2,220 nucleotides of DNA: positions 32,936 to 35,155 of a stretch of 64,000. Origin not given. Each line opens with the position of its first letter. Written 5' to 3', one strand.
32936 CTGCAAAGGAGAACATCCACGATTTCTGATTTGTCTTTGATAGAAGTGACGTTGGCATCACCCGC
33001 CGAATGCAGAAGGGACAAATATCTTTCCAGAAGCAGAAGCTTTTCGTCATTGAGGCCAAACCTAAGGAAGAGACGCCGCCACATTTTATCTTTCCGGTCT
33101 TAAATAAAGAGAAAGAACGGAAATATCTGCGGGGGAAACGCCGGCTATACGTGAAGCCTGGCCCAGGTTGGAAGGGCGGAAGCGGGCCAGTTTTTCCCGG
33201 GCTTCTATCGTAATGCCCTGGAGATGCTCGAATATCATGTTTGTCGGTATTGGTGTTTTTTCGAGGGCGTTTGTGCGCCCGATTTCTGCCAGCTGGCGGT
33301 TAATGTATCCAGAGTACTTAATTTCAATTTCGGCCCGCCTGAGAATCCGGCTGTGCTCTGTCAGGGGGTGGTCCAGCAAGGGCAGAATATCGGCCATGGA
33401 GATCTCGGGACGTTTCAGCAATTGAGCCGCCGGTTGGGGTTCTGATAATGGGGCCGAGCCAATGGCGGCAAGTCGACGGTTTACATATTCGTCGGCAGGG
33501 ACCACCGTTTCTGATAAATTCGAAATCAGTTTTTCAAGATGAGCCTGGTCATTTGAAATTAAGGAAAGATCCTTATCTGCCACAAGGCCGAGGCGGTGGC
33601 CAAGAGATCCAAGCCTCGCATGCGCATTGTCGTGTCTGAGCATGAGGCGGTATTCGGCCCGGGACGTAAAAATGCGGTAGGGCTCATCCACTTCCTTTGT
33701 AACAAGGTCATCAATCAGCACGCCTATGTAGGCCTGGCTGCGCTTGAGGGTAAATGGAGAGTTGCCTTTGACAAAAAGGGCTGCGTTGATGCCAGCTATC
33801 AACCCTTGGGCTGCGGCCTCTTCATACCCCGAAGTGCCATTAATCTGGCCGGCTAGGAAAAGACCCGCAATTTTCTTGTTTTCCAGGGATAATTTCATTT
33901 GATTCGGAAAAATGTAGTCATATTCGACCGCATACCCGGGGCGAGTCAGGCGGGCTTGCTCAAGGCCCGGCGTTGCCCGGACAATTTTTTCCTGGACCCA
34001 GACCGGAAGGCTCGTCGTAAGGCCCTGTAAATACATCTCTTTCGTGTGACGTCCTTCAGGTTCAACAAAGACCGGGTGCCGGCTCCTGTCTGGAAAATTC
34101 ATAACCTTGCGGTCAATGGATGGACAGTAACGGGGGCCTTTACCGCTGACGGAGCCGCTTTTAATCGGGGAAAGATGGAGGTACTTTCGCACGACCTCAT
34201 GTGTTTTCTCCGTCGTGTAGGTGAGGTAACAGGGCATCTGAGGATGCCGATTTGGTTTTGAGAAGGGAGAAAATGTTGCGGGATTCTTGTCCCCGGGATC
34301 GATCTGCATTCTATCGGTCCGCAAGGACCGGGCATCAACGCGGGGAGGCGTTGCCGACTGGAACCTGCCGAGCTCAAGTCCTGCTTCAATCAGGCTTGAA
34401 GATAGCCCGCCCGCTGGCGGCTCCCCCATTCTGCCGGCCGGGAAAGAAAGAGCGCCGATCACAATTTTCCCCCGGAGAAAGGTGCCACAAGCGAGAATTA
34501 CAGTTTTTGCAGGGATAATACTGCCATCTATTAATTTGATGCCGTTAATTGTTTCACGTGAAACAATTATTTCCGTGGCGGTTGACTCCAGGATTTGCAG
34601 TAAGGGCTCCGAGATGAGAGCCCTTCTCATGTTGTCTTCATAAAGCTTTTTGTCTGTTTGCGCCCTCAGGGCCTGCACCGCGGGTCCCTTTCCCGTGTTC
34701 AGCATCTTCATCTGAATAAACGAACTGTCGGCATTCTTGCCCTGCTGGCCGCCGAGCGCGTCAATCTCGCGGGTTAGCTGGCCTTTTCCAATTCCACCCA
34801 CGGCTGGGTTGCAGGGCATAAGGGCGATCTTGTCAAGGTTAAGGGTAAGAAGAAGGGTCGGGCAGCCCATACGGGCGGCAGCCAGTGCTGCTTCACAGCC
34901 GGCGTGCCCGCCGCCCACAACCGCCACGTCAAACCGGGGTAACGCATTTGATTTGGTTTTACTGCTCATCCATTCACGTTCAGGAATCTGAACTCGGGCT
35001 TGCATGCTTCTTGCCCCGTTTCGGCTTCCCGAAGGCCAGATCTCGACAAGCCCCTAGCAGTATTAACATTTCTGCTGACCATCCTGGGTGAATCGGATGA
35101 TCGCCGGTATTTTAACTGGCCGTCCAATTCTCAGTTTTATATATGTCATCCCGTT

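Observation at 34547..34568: Perfect 22-bp parS palindrome inside mnmG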

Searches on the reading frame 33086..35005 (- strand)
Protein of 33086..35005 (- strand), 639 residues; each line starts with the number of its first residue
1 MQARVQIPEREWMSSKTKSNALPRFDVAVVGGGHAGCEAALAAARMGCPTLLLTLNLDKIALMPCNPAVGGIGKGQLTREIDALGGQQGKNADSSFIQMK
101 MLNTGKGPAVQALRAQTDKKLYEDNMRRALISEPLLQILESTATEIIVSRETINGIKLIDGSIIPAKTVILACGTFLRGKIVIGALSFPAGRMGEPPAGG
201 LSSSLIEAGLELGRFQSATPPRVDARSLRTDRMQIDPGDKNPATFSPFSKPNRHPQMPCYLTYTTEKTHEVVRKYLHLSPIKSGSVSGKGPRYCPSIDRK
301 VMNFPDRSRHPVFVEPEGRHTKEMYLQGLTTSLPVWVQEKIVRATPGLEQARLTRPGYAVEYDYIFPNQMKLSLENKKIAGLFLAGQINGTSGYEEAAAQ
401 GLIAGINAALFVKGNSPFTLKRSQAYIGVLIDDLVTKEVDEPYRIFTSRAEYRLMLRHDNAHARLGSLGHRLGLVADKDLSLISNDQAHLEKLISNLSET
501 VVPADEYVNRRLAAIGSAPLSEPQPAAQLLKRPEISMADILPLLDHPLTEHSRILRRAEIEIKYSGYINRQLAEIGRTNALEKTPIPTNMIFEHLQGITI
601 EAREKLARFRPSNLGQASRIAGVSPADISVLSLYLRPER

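Call 4: search_protein_families(library=ncbifam, proteins=[window:33086-35005:-])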
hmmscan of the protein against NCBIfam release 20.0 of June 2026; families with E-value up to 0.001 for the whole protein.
window:33086-35005:- (639 aa): 6 families
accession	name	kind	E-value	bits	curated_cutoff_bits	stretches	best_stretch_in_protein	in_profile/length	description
TIGR00136.1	mnmG_gidA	equivalog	2.6e-237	789.1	524.85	1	25-636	1-613/616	tRNA uridine-5-carboxymethylaminomethyl(34) synthesis enzyme MnmG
NF003739.0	PRK05335.1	equivalog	1.6e-21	76.6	262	1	324-437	276-389/441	methylenetetrahydrofolate--tRNA-(uracil(54)-C(5))-methyltransferase (FADH(2)-oxidizing) TrmFO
TIGR00137.1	gid_trmFO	equivalog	2.6e-18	66.1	428.65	1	325-438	274-387/433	FADH(2)-oxidizing methylenetetrahydrofolate--tRNA-(uracil(54)-C(5))-methyltransferase TrmFO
TIGR03140.1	AhpF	equivalog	6.2e-06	25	502.9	1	14-53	202-241/515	alkyl hydroperoxide reductase subunit F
TIGR02032.1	GG-red-SF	subfamily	0.00025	20.8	158.8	1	25-69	1-44/297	geranylgeranyl reductase family protein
NF005691.0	PRK07494.1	equivalog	0.00049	18.8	459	0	23-56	7-40/404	UbiH/UbiF family hydroxylase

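Call 11: find_encoding_contigs(protein=window:33086-35005:-, flank=10000, max_places=6)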
Protein window:33086-35005:- (639 aa): no gene with exactly this product is on record in the collection.

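Call 15: find_related_loci(query=window:33086-35005:-, collection=genome_contigs, flank=10000)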
Query window:33086-35005:- (639 aa) in genome_contigs; peptide patterns used: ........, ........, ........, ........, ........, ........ (x = any residue, [..] = any of these).
57 stretches matched a pattern; 27 encode a relative of the query (tblastn E <= 1e-3); 27 distinct loci.
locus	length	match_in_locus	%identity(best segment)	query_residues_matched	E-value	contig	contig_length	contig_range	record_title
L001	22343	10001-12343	81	15-636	0e+0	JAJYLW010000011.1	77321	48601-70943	MAG: Actinomycetes bacterium isolate DBS2-1.bin96 NODE_551_length_77321_cov_4.100837, whole genome shotgun sequence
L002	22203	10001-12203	79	15-639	0e+0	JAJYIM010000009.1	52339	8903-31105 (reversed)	MAG: Actinomycetes bacterium isolate DBS2-1.bin122 NODE_1022_length_52339_cov_2.826553, whole genome shotgun sequence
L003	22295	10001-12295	70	20-635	0e+0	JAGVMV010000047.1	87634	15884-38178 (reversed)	MAG: Thermoleophilia bacterium isolate DeMMO3_11 c_000000094919, whole genome shotgun sequence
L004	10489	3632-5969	68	21-636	0e+0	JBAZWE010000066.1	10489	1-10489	MAG: Thermoleophilia bacterium isolate SO_2017_GW1_27 NODE_23658_length_10489_cov_1.003860_OW334_2017, whole genome shot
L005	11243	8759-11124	68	12-636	0e+0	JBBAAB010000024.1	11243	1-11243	MAG: Thermoleophilia bacterium isolate SO_2017_GW3_30 scaffold_2893_c1_OW296A_2017, whole genome shotgun sequence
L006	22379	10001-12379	69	12-636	0e+0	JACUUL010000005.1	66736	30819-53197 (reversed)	MAG: Thermoleophilia bacterium isolate Kmv30 NODE_137_length_66736_cov_26.399499, whole genome shotgun sequence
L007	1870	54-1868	69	20-622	0e+0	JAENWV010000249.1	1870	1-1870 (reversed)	MAG: Thermoleophilia bacterium isolate 5_8_m_bin1 k141_190316_length_1870_cov_103.0000, whole genome shotgun sequence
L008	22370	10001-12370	68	15-636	0e+0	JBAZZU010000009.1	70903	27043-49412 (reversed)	MAG: Thermoleophilia bacterium isolate SO_2017_GW3_24 scaffold_353_c1_OW296A_2017, whole genome shotgun sequence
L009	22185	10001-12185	66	25-635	0e+0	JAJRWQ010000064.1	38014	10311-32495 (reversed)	MAG: Actinomycetes bacterium isolate Dive96_bin2.271 k141_1435319, whole genome shotgun sequence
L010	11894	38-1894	66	24-636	0e+0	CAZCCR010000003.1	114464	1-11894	MAG TPA_asm: uncultured Gaiellales bacterium isolate binchicken_co253_66 genome assembly, contig: NODE_24_length_114464_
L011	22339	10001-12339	69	17-639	0e+0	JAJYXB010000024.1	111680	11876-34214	MAG: Actinomycetes bacterium isolate FK3.bin172 NODE_241_length_111680_cov_21.289064, whole genome shotgun sequence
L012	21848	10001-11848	60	25-635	0e+0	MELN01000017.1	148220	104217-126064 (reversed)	MAG: Actinobacteria bacterium RBG_16_64_13 RBG_16_scaffold_1332, whole genome shotgun sequence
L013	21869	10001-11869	59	22-639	0e+0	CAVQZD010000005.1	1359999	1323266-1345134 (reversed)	MAG: uncultured Actinomycetes bacterium isolate MFD04716.bin.1.302 genome assembly, contig: contig_4813, whole genome sh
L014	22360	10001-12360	67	24-636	0e+0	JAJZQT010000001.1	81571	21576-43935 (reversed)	MAG: Actinomycetes bacterium isolate SKS1.bin55 NODE_433_length_81571_cov_16.996108, whole genome shotgun sequence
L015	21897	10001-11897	65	8-635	0e+0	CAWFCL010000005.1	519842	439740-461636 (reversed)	MAG: uncultured Actinomycetes bacterium isolate MFD04716.bin.2.190 genome assembly, contig: contig_33566, whole genome s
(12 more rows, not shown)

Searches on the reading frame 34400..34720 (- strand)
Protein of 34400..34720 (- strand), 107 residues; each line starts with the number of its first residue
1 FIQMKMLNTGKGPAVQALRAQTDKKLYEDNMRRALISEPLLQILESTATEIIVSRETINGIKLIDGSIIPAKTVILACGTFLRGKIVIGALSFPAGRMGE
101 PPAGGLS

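Call 41: search_solved_structures(query=window:34400-34720:-, show_alignments=4, max_evalue=0.001)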
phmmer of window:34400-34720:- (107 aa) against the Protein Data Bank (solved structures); distinct sequences matched with E-value up to 0.001: 8.
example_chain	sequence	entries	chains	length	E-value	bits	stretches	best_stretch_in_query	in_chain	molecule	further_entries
8zu0_A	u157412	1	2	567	9e-19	70.8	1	2-104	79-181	tRNA uridine 5-carboxymethylaminomethyl modification enzyme MnmG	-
3g05_A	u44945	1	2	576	9.3e-19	70.8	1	2-104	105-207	tRNA uridine 5-carboxymethylaminomethyl modification enzyme mnmG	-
9hip_C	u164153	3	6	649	1.1e-18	70.5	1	2-104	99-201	tRNA uridine 5-carboxymethylaminomethyl modification enzyme MnmG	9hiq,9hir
3cp2_A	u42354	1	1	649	1.1e-18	70.5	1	2-104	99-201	tRNA uridine 5-carboxymethylaminomethyl modification enzyme gidA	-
3ces_A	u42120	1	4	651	1.1e-18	70.5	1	2-104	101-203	tRNA uridine 5-carboxymethylaminomethyl modification enzyme gidA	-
3cp8_A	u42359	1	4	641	1.6e-18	70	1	2-106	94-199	tRNA uridine 5-carboxymethylaminomethyl modification enzyme gidA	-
2zxh_A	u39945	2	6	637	3e-18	69.1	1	2-107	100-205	tRNA uridine 5-carboxymethylaminomethyl modification enzyme mnmG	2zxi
2cul_A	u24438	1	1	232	0.00048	23.6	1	24-101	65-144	Glucose-inhibited division protein A-related protein, probable oxidoreductase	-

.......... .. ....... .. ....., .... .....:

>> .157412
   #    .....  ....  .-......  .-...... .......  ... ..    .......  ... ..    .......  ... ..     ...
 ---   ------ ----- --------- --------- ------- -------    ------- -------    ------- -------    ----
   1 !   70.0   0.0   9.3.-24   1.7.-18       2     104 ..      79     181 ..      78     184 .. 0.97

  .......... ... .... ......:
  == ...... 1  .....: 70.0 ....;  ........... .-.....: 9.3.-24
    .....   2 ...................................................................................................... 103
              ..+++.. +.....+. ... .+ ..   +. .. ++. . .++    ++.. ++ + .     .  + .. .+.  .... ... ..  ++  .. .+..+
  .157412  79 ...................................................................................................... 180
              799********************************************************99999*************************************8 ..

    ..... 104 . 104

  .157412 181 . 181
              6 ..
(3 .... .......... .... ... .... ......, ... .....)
